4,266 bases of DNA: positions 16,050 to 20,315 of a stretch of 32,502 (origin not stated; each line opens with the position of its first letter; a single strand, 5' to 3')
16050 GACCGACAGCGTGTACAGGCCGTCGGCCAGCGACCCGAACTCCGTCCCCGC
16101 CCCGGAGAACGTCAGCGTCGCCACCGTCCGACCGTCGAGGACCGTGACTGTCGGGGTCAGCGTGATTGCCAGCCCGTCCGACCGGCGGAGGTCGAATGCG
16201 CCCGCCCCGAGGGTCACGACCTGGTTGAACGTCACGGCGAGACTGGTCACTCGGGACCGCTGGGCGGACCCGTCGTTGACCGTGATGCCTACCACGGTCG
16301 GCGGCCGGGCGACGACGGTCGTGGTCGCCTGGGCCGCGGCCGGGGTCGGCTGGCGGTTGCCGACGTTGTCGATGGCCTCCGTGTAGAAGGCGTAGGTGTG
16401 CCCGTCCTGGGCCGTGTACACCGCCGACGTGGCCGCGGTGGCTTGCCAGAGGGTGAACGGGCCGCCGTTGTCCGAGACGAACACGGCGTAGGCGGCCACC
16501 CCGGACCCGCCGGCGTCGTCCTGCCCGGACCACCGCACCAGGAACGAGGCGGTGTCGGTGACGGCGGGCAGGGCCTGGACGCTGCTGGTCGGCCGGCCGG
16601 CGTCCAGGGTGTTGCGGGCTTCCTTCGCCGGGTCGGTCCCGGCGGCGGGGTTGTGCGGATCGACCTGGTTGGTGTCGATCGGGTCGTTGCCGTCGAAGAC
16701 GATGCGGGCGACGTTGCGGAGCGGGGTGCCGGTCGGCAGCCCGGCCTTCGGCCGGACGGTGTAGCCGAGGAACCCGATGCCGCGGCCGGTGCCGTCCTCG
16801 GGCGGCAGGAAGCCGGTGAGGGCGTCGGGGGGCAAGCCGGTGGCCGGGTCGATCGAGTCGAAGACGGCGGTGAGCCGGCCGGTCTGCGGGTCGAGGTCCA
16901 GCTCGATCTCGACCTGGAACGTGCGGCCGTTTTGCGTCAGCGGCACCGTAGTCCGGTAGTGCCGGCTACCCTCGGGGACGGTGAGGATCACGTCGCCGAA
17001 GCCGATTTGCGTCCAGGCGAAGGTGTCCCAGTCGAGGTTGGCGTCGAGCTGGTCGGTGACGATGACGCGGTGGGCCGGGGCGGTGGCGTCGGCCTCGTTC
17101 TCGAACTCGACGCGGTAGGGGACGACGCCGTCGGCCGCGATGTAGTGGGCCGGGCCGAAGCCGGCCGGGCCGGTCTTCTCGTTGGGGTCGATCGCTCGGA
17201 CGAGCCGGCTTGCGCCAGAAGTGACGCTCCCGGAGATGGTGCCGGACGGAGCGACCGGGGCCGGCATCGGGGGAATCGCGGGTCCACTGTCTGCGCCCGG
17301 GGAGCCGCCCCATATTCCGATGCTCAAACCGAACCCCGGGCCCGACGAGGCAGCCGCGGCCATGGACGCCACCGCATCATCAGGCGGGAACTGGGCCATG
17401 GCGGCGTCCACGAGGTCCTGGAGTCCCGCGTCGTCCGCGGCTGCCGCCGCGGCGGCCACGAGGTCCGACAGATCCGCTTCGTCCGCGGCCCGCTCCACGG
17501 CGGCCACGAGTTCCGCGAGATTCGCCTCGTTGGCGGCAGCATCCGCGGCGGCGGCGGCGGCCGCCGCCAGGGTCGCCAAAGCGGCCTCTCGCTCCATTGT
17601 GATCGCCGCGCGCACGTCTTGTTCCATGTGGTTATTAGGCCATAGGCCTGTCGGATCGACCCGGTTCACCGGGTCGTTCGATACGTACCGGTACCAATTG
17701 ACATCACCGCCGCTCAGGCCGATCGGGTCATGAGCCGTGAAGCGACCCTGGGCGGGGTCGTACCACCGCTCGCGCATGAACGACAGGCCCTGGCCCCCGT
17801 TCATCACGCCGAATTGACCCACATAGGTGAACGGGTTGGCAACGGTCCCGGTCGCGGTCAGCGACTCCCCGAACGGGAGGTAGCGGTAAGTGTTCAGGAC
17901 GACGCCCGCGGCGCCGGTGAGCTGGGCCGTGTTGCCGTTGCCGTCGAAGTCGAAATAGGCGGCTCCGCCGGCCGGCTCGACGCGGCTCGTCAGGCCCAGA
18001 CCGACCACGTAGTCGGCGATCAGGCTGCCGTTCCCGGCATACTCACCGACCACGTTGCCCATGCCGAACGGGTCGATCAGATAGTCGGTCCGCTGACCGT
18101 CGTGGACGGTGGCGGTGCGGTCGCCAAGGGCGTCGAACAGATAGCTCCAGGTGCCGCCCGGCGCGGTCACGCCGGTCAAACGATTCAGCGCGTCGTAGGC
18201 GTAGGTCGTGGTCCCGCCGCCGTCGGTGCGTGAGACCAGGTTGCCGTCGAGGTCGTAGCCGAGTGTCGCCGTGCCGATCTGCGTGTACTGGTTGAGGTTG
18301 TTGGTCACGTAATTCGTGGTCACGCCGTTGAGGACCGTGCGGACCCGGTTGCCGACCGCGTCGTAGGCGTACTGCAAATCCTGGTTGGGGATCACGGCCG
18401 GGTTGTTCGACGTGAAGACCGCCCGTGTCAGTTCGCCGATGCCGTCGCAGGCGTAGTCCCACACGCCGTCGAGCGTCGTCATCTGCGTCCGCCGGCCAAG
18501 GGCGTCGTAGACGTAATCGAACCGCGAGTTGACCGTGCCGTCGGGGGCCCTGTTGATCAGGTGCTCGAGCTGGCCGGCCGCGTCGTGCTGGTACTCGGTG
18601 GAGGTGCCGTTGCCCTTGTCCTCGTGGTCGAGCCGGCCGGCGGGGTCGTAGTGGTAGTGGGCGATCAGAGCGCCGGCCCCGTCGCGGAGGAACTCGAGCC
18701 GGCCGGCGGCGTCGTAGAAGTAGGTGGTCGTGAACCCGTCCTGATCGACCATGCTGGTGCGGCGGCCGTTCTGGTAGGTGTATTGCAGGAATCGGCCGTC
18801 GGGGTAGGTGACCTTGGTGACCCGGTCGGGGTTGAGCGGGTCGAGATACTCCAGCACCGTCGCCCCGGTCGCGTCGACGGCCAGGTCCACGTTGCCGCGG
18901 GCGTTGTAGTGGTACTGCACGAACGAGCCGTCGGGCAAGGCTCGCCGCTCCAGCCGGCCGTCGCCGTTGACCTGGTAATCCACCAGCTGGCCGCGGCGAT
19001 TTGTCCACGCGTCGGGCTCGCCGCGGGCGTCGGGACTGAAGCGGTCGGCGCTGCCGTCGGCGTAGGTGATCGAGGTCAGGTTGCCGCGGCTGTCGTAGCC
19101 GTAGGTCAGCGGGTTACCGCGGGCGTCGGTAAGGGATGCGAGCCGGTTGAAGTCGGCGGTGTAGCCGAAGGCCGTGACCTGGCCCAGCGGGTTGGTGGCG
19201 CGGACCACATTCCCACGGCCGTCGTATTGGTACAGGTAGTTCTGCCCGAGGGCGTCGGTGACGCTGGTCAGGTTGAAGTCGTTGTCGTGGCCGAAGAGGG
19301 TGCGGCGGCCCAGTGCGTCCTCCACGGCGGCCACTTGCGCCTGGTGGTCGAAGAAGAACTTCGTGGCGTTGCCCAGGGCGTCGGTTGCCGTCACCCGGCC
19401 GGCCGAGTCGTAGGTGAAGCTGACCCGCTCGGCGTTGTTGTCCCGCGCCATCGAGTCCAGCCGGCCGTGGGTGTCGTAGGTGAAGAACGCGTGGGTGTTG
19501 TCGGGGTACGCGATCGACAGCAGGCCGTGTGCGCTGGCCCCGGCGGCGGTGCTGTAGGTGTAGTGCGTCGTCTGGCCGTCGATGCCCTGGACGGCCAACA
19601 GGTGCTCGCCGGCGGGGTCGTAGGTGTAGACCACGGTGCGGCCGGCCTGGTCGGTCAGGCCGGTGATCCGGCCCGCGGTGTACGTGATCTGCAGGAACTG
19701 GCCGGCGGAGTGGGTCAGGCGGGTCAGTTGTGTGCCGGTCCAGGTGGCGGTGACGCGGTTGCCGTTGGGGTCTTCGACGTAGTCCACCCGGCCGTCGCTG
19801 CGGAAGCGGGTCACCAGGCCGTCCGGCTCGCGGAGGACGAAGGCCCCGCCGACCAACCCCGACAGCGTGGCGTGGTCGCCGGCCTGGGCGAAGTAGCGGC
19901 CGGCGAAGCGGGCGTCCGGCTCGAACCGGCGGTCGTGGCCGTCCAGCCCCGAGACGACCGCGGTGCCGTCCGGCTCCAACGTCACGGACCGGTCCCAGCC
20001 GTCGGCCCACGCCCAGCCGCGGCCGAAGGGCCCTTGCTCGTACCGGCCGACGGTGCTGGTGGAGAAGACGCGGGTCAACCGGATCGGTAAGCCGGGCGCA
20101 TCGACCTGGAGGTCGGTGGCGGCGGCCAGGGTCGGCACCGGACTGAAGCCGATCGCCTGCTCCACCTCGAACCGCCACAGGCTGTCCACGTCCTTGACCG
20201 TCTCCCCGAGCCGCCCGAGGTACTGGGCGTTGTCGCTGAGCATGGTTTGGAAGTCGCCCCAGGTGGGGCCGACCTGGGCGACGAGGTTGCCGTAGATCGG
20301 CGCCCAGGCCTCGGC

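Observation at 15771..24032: RHS/YD-shell giant whose post-DPxGL region is a 623-aa adhesin-like tail, with no immunity gene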

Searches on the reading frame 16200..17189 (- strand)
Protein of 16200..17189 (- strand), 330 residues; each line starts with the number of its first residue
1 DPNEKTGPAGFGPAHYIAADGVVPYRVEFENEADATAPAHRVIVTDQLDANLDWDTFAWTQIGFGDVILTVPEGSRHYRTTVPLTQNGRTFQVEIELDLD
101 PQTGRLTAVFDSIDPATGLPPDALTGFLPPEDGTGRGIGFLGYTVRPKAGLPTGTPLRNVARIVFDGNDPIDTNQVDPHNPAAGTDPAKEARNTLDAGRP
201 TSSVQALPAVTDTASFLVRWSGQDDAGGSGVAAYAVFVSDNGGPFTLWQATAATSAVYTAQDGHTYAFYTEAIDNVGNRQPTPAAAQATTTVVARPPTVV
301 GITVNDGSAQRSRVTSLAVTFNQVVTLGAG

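Call 24: find_related_loci(query=A1, collection=genome_contigs, flank=10000)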
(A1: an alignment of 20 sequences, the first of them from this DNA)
Query A1 (330 aa) in genome_contigs; peptide patterns used: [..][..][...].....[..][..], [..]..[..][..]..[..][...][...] (x = any residue, [..] = any of these).
455 stretches matched a pattern; 330 encode a relative of the query (tblastn E <= 1e-3); the best 80 are kept; 80 distinct loci.
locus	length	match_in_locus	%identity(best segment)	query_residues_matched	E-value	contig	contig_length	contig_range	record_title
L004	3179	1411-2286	64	3-292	1e-121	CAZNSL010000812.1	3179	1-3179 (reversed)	MAG TPA_asm: uncultured Alcaligenaceae bacterium isolate SRP189682_co2_312 genome assembly, contig: NODE_83675_length_31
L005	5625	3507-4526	56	1-330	4e-117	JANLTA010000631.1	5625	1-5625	MAG: Gemmataceae bacterium isolate OTE_25_metabat_263_sub OTE_25_k141_1510167, whole genome shotgun sequence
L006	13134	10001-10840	64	1-279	2e-116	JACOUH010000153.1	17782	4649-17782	MAG: Planctomycetota bacterium isolate NC_groundwater_65_Pr7_S-0.65um_66_14 FFV18_Sp65_scaffold_386274, whole genome sho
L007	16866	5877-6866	56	1-330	1e-114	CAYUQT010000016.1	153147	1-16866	MAG TPA_asm: uncultured Planctomycetales bacterium isolate binchicken_co66_175 genome assembly, contig: NODE_154_length_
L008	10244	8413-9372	57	1-319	9e-115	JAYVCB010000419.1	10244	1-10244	MAG: Planctomyces sp. isolate GL30_DN_metabat_39_sub GL30_DN_metabat_39_sub_418, whole genome shotgun sequence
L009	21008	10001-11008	55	1-319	1e-114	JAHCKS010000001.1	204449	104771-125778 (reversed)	MAG: Rubrivivax sp. isolate TGS_PRO34 PRO34_1, whole genome shotgun sequence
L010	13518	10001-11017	54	1-327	1e-112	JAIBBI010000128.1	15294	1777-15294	MAG: Gemmataceae bacterium isolate SSF1 NODE_78614_length_15294_cov_6.666842, whole genome shotgun sequence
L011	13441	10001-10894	60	1-298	1e-111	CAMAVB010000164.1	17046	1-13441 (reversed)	MAG: Candidatus Kuenenia stuttgartiensis isolate LH-05nov19-79 genome assembly, contig: LH-05nov19-C7401, whole genome s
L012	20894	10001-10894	60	1-297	4e-111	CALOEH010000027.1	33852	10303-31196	MAG: uncultured Planctomycetia bacterium isolate LOGT_bin.0207 genome assembly, contig: contig_9464, whole genome shotgu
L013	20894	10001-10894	59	1-297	1e-110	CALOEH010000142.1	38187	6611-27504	MAG: uncultured Planctomycetia bacterium isolate LOGT_bin.0207 genome assembly, contig: contig_29476, whole genome shotg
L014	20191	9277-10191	59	1-303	7e-110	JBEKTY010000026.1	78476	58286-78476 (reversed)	MAG: Thermoguttaceae bacterium isolate SPRUCE 569 SPRUCE_569_26, whole genome shotgun sequence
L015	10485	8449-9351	59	1-298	5e-109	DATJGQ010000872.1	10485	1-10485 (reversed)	MAG TPA_asm: Gemmataceae bacterium isolate SMAG_U15490 k141_5253015, whole genome shotgun sequence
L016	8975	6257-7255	57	1-330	5e-109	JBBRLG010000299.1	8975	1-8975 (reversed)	MAG: Gemmatales bacterium isolate La1_concoct.277 LA1C_C.277_k141_3313348L_8975_cov_12.0000, whole genome shotgun sequen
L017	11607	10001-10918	56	1-308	8e-108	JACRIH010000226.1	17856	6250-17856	MAG: Planctomycetales bacterium isolate NC_groundwater_1798_Pr3_B-0.1um_60_10 SR-2_scaffold_141_1705113, whole genome sh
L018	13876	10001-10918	57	1-292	8e-107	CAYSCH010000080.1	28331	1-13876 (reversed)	MAG TPA_asm: uncultured Planctomycetaceae bacterium isolate SRP263991_co4_486 genome assembly, contig: NODE_1991_length_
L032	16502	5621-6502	53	1-293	1e-101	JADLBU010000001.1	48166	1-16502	MAG: Phycisphaerales bacterium isolate SJ192 c_000000047627, whole genome shotgun sequence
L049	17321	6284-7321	49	1-330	4e-97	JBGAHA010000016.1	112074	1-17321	MAG: Phycisphaerales bacterium isolate MAG_MBR_H125.18 MBRH125-18_opera_contig_883, whole genome shotgun sequence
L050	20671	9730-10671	53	1-312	4e-97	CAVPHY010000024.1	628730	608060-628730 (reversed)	MAG: uncultured Gammaproteobacteria bacterium isolate MFD09964.bin.1.39 genome assembly, contig: contig_7414, whole geno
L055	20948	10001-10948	52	1-312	2e-96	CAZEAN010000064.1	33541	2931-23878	MAG TPA_asm: uncultured Isosphaeraceae bacterium isolate SRP128890_co1_113 genome assembly, contig: NODE_2218_length_335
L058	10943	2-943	52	3-303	5e-96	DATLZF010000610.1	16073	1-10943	MAG TPA_asm: Candidatus Methylomirabilota bacterium isolate SMAG_U13291 k141_267727, whole genome shotgun sequence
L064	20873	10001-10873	54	1-292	6e-95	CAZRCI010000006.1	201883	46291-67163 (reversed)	MAG TPA_asm: uncultured Planctomycetaceae bacterium isolate SRP344714_co1_18 genome assembly, contig: NODE_146_length_20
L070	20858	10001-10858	55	1-283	2e-93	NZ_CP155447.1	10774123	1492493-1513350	Singulisphaera sp. Ch08 chromosome, complete genome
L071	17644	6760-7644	52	1-296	1e-93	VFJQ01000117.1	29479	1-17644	MAG: Verrucomicrobia bacterium isolate Bin_38_5 c_000001566862, whole genome shotgun sequence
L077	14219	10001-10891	53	1-280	2e-92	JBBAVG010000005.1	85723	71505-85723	MAG: Phycisphaerales bacterium isolate EUL_317 ctg5-EUL_317, whole genome shotgun sequence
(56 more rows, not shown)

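Call 45: search_protein_families(library=pfam, proteins=[L009:13743-14588:+, L032:7702-8277:+, L049:7824-8636:+, L050:10925-11590:+, L055:12922-13704:+, L058:1857-3176:+, L064:12059-12733:+, L070:11826-12158:+, L071:7886-9070:+, L077:12271-12891:+], max_evalue=0.01)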
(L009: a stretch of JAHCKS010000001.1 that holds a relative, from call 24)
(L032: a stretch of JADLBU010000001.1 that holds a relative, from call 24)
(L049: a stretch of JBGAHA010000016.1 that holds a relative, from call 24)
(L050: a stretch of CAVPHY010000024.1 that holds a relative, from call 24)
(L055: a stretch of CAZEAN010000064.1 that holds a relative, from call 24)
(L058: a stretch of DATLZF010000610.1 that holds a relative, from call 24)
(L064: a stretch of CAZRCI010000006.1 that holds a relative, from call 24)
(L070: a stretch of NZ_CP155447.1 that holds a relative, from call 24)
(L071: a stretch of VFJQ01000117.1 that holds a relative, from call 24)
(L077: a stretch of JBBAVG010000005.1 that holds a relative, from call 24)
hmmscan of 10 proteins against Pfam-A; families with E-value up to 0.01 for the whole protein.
L009:13743-14588:+ (281 aa): 0 families

L032:7702-8277:+ (191 aa): 0 families

L049:7824-8636:+ (270 aa): 0 families

L050:10925-11590:+ (221 aa): 1 family
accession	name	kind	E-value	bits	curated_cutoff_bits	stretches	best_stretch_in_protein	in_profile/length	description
PF05721.19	PhyH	-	1.1e-27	98.2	22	1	7-190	1-206/213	Phytanoyl-CoA dioxygenase (PhyH)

L055:12922-13704:+ (260 aa): 1 family
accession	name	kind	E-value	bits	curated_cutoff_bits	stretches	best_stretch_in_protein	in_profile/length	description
PF07589.16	PEP-CTERM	-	0.0001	22.7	20.7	1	220-243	2-24/24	PEP-CTERM motif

L058:1857-3176:+ (439 aa): 8 families
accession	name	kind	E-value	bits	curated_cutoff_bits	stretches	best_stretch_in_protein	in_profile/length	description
PF07679.22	I-set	-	3.9e-14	52.9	23.7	1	198-268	13-82/90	Immunoglobulin I-set domain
PF13927.12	Ig_3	-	3.6e-13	50.3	30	1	186-263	2-78/78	Immunoglobulin domain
PF13895.12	Ig_2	-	5.8e-10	39.7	27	1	194-275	8-77/79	Immunoglobulin domain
PF00047.31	ig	-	3.4e-05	24.5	21.8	0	196-266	4-75/81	Immunoglobulin domain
PF07686.23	V-set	-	0.0002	21.9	26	0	317-358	67-108/109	Immunoglobulin V-set domain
PF17963.7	Big_9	-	0.0015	19.8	23.6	0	155-178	63-86/89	Bacterial Ig domain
PF00207.28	A2M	-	0.0043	17.3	21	0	154-211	23-80/92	Alpha-2-macroglobulin family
PF19077.6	Big_13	-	0.0047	17.8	27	0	154-178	71-95/102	Bacterial Ig-like domain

L064:12059-12733:+ (224 aa): 0 families

L070:11826-12158:+ (110 aa): 0 families

L071:7886-9070:+ (394 aa): 0 families

L077:12271-12891:+ (206 aa): 0 families
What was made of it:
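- Tried and rejected: Ten downstream ORFs from relatives had no immunity-type family (call 45).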

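Call 65: search_protein_representatives(alignment_id=A1)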
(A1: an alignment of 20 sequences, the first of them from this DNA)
Query: 20 sequences, 326 profile positions. Proteins with E-value up to 0.001 (for the whole library): 28422; up to 1e-10: 14371; up to 1e-30: 7492. The best 150 are listed.
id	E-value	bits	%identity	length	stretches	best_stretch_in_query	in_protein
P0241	0.0e+00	1504.1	-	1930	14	195-298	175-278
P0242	0.0e+00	1349.4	-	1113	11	195-297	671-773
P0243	0.0e+00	1153.0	-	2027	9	194-297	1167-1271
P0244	0.0e+00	1045.7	-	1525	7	1-294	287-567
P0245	0.0e+00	1026.6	-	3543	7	1-293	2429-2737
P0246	8.5e-280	942.1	-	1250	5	1-297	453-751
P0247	1.3e-243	823.2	-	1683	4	6-297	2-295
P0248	3.9e-238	805.2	-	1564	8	196-310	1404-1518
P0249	2.3e-237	802.7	-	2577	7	195-297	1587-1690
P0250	2.7e-232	786.0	-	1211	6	1-297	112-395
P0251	6.8e-232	784.7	-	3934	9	1-292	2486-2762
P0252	3.9e-223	755.9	-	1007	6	193-296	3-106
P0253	3.1e-220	746.4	-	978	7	1-288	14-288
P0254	5.6e-207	702.8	-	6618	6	1-292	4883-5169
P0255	1.2e-205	698.5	-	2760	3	1-294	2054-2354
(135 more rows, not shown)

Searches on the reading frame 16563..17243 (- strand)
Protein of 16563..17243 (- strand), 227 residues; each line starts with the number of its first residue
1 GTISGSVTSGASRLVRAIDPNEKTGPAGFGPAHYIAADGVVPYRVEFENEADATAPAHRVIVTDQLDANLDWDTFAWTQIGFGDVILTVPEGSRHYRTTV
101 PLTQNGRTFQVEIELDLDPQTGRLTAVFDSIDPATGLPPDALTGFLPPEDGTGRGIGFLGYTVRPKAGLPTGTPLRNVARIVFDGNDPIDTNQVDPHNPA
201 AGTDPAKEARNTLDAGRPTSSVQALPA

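Call 7: search_protein_families(library=pfam, proteins=[window:16563-17243:-], max_evalue=10)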
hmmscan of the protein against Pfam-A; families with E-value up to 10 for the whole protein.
seq(227 aa): 1 family
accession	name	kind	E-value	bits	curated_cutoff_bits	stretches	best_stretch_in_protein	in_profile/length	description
PF24595.1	DUF7619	-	1.1e-16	61.5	27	2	19-79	1-58/133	Domain of unknown function (DUF7619)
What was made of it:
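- Checked: The beta-sandwich starting 'IDPNEK' is Pfam DUF7619 (E 1e-16) (call 7).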

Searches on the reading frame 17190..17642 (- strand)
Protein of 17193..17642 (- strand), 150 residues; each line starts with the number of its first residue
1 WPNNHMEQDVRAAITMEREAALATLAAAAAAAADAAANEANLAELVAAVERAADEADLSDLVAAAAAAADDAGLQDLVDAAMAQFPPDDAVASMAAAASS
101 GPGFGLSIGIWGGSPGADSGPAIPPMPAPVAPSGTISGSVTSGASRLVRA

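Call 7: search_protein_families(library=pfam, proteins=[window:17193-17642:-], max_evalue=10)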
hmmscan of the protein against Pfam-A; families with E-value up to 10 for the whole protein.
seq(150 aa): 2 families
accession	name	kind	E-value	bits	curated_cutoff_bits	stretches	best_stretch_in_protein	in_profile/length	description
PF19955.5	EAD1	-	0.081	13.8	24.2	1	29-96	12-87/90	Effector-associated domain 1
PF14144.11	DOG1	-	0.14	12.8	27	1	58-85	2-29/77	Seed dormancy control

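Call 42: search_protein_families(library=pfam, alignment_id=A3, max_evalue=0.01)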
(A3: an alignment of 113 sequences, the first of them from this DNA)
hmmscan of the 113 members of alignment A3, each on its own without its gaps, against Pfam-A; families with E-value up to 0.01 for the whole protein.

A. member 1, seq(151 aa): 0 families

B. families by the number of members that match (of 113 scanned): 9 families
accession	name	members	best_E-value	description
PF06951.16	PLA2G12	3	3.7e-06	Group XII secretory phospholipase A2 precursor (PLA2G12)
PF00094.30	VWD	1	1.9e-14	von Willebrand factor type D domain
PF08398.15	Phospholip_A2_4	1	3.9e-08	Phospholipase A2-like domain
PF09056.16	Phospholip_A2_3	1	0.00064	Prokaryotic phospholipase A2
PF19908.4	DUF6381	1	0.00093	Family of unknown function (DUF6381)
PF05277.18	DUF726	1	0.0044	Protein of unknown function (DUF726)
PF18663.7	Pallilysin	1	0.0061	Pallilysin beta barrel domain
PF22734.1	NNH2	1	0.0065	NACHT N-terminal Helical domain 2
PF05433.20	Rick_17kDa_Anti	1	0.0068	Glycine zipper 2TM domain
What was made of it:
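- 17193..17642 (-): aa 2131-2280: hypervariable cassette (HVR). It comprises Ala/acidic helical repeats (~2131-2230) and a Gly/Pro-rich disordered linker (~2231-2280). No Pfam hit (calls 7, 42).
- Closest known: Rhs/YD-repeat polymorphic toxins. Different: Cassettes lack the usual nuclease, deaminase or ART domains (call 42).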

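Call 85: find_homologous_proteins(query=window:17268-17642:-, max_evalue=0.001)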
Query seq(125 aa): 8000 candidates shared short words with the query, none scored E <= 0.001.
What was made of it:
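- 17193..17642 (-): No homologue in 5.8e9 clusters (call 85).
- On Rhs/YD-repeat polymorphic toxin: The window cassette has no Pfam hit and no homologue (calls 7, 42, 85).
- Tried and rejected: A homology search on the cassette alone returned nothing (call 85).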

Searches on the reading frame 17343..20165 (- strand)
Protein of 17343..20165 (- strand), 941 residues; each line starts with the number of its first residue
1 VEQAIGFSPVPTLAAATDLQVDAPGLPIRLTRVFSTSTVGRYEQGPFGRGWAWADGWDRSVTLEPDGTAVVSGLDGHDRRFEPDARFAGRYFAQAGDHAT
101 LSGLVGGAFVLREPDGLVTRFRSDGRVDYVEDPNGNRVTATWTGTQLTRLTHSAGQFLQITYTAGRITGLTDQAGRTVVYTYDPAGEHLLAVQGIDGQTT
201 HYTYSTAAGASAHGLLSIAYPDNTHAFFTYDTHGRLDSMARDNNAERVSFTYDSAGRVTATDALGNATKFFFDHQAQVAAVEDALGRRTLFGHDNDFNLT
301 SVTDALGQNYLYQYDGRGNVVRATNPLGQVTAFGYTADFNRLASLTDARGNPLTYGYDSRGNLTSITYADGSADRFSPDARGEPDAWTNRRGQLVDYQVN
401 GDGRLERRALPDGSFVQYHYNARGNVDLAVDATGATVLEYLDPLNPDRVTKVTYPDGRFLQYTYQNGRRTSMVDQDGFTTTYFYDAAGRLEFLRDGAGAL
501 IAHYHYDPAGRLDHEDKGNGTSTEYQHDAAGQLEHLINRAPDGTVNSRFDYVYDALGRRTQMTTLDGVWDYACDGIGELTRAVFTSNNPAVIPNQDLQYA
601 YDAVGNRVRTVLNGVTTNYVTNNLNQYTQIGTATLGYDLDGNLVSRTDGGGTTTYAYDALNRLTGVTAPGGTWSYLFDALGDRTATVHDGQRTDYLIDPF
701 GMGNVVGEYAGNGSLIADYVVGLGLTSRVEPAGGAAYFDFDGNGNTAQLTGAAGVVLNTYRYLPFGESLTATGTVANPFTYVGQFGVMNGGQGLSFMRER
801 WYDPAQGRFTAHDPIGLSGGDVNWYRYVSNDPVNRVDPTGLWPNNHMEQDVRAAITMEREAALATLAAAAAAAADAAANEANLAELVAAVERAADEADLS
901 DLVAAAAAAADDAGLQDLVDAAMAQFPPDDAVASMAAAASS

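Call 46: search_solved_structures(query=window:17343-20165:-, max_evalue=0.001, show_alignments=0)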
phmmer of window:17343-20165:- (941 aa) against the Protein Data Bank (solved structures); distinct sequences matched with E-value up to 0.001: 14.
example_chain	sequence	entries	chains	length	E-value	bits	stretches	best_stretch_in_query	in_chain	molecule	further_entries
8h8a_A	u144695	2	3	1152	8.7e-45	156.5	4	635-840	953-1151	Putative Rhs-family protein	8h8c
8h8b_A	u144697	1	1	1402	8.3e-44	153.3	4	635-842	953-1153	Putative Rhs-family protein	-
7q97_A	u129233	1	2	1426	1.5e-42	149.2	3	12-431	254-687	Rhs family protein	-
8qja_A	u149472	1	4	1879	2.7e-36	128.4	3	168-681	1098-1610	Putative type VI secretion system YD repeat-containing Rhs element Vgr protein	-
7pq5_L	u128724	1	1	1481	1.9e-31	112.4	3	221-359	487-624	Tre23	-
9pt5_A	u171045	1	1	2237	1.9e-29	105.8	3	598-842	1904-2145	Teneurin-like protein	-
9ifo_A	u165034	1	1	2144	6.9e-29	103.9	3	598-841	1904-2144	Teneurin-Like Protein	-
8cp6_B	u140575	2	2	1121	1.8e-27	99.2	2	213-528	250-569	Toxin protein Tse5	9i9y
8qjd_A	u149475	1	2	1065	4e-27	98.1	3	26-488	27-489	Salmonella bongori Rhs core domain (residues 360-1420)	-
8qjb_A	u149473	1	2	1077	4.4e-27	97.9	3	26-488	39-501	T6SS-associated Rhs core domain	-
8qjc_A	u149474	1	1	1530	5.3e-27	97.7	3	26-488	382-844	T6SS-associated Rhs core and toxin domain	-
8uy4_A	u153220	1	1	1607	3.3e-24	88.4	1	248-622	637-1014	Tse15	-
8uxt_A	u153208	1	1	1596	1.1e-22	83.5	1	247-622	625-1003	Tse15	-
8fia_A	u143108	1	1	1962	0.00011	23.9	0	250-358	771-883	Teneurin-m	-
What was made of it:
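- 17643..20123 (-): aa 1304-2130: complete Rhs/YD cocoon (DUF6531 plug region, YD repeats, Rhs-associated core). PDB sequence hits include Rhs effectors at E 9e-45 and bacterial TLP at 2e-29 (call 46).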
